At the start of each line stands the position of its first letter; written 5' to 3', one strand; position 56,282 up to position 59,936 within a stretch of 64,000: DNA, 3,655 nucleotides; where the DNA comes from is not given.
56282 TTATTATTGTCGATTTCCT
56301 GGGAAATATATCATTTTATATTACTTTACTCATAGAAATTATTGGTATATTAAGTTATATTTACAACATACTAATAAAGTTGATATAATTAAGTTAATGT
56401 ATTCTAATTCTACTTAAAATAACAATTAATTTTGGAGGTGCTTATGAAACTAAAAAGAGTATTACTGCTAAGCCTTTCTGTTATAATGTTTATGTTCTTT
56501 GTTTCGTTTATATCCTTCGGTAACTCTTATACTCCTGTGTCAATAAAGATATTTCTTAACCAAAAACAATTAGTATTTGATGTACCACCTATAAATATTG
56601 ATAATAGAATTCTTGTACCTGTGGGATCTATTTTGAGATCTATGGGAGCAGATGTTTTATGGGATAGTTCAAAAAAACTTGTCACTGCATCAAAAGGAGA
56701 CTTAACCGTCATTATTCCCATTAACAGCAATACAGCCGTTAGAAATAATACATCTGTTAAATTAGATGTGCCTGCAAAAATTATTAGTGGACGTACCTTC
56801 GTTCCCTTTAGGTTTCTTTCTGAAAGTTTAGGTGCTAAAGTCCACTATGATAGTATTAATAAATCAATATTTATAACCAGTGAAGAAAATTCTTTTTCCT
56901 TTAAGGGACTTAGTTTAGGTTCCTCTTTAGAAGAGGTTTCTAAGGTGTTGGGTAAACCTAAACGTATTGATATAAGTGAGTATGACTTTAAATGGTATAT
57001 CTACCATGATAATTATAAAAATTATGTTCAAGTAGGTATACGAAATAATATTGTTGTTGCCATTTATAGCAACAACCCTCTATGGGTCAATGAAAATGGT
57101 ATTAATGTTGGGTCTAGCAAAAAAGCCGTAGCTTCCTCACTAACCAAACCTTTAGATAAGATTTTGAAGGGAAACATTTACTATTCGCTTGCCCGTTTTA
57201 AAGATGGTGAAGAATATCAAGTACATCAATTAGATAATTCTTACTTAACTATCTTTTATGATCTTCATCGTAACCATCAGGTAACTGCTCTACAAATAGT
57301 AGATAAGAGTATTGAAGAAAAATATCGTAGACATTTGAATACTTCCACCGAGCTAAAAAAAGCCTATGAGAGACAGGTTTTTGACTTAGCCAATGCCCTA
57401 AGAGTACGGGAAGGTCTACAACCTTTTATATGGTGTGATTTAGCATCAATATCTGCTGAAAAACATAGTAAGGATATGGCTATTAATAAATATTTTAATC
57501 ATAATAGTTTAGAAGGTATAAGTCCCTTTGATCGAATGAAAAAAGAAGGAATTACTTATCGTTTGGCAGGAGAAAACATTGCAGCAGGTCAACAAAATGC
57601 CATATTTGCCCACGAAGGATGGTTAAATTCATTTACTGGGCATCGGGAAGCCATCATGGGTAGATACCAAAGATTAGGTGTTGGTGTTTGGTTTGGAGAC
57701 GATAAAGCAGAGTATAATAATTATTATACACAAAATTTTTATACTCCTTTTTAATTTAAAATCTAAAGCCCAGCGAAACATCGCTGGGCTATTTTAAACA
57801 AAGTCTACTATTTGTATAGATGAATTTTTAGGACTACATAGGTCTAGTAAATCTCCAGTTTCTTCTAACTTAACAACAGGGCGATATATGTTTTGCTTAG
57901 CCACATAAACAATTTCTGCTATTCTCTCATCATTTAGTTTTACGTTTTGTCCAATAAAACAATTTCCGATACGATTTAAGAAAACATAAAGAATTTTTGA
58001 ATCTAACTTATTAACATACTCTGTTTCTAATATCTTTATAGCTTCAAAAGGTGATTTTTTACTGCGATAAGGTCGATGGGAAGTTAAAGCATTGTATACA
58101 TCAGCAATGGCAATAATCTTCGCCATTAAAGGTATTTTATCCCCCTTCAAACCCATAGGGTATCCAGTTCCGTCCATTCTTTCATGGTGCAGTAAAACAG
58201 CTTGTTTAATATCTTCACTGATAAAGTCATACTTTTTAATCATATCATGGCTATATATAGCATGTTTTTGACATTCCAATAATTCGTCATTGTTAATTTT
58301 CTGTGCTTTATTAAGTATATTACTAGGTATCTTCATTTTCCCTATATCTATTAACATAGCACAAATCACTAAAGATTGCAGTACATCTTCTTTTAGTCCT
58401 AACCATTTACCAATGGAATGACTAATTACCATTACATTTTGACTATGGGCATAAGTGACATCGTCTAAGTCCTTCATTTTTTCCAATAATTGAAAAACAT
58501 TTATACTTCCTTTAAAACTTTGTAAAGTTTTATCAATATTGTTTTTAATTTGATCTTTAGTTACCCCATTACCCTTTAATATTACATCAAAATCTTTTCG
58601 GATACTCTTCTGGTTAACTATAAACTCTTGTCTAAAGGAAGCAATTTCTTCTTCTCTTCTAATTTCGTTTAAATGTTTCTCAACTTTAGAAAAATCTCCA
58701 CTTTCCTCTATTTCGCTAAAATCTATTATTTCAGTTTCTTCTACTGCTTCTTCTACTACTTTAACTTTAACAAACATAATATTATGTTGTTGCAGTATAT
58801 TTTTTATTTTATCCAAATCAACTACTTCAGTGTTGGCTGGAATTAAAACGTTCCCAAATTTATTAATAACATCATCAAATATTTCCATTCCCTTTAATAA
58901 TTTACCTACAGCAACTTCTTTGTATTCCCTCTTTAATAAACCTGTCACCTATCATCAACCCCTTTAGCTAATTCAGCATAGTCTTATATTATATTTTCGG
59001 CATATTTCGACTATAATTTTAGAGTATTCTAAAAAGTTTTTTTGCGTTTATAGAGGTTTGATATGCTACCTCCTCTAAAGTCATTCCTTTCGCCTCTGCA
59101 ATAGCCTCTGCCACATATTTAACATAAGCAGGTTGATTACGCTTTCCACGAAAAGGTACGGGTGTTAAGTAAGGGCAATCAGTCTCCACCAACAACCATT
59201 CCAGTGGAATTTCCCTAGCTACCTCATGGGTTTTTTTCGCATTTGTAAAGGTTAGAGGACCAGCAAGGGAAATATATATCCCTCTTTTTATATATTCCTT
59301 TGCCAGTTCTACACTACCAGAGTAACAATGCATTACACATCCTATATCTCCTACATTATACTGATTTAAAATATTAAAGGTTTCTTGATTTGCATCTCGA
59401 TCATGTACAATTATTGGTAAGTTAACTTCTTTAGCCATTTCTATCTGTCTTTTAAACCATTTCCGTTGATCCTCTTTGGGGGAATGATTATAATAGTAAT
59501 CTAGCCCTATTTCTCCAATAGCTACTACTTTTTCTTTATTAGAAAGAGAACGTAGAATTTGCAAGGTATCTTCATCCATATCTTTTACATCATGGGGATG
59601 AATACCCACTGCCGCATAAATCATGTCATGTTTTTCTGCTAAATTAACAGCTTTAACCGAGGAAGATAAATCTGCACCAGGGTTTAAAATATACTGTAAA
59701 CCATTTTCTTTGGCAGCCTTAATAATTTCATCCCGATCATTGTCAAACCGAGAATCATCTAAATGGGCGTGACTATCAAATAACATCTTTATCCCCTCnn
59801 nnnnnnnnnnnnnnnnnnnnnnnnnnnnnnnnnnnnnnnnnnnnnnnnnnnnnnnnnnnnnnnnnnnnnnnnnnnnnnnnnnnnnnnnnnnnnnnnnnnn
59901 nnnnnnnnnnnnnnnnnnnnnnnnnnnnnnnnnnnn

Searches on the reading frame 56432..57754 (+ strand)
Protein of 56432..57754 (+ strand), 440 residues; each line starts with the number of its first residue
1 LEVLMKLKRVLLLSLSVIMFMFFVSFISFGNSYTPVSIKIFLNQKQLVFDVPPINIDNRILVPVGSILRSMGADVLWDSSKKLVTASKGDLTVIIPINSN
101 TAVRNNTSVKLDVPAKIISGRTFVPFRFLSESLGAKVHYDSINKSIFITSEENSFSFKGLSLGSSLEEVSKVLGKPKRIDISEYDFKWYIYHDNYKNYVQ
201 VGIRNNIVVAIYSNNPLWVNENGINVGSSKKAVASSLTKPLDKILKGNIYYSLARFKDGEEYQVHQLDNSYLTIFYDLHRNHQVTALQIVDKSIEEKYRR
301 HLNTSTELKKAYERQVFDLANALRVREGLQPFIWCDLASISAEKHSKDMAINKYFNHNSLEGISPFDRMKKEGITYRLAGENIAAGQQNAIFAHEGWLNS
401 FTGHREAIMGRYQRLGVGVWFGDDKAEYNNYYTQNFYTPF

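Call 58: search_protein_families(library=pfam, proteins=[window:56432-57754:+], max_evalue=0.001)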
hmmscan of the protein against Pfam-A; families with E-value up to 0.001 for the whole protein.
window:56432-57754:+ (440 aa): 3 families
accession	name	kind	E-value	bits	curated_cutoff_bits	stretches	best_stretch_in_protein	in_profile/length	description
PF14504.11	CAP_assoc_N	-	5.4e-35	120.7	29.3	1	162-298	1-137/140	CAP-associated N-terminal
PF07833.16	Cu_amine_oxidN1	-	4.6e-33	113.8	24.2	1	42-148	2-108/108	Copper amine oxidase N-terminal domain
PF00188.32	CAP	-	1.1e-11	46.1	21.1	1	318-436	2-117/117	Cysteine-rich secretory protein family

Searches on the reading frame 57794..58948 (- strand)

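Call 58: search_protein_families(library=pfam, proteins=[window:57794-58948:-], max_evalue=0.001)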
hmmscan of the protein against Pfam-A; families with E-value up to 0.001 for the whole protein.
window:57794-58948:- (384 aa): 2 families
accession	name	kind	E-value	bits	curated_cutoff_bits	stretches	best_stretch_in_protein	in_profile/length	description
PF13487.12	HD_5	-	5e-35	121.2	27.2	1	166-318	15-169/170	HD domain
PF01966.28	HD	-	7.1e-13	49.3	22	1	165-287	1-115/116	HD domain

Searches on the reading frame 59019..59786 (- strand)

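Call 58: search_protein_families(library=pfam, proteins=[window:59019-59786:-], max_evalue=0.001)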
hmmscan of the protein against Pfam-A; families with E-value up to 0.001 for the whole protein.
window:59019-59786:- (255 aa): 1 family
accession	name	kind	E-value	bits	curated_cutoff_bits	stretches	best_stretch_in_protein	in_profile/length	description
PF01026.27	TatD_DNase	-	4.2e-94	315.1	27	1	3-253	1-253/253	TatD related DNase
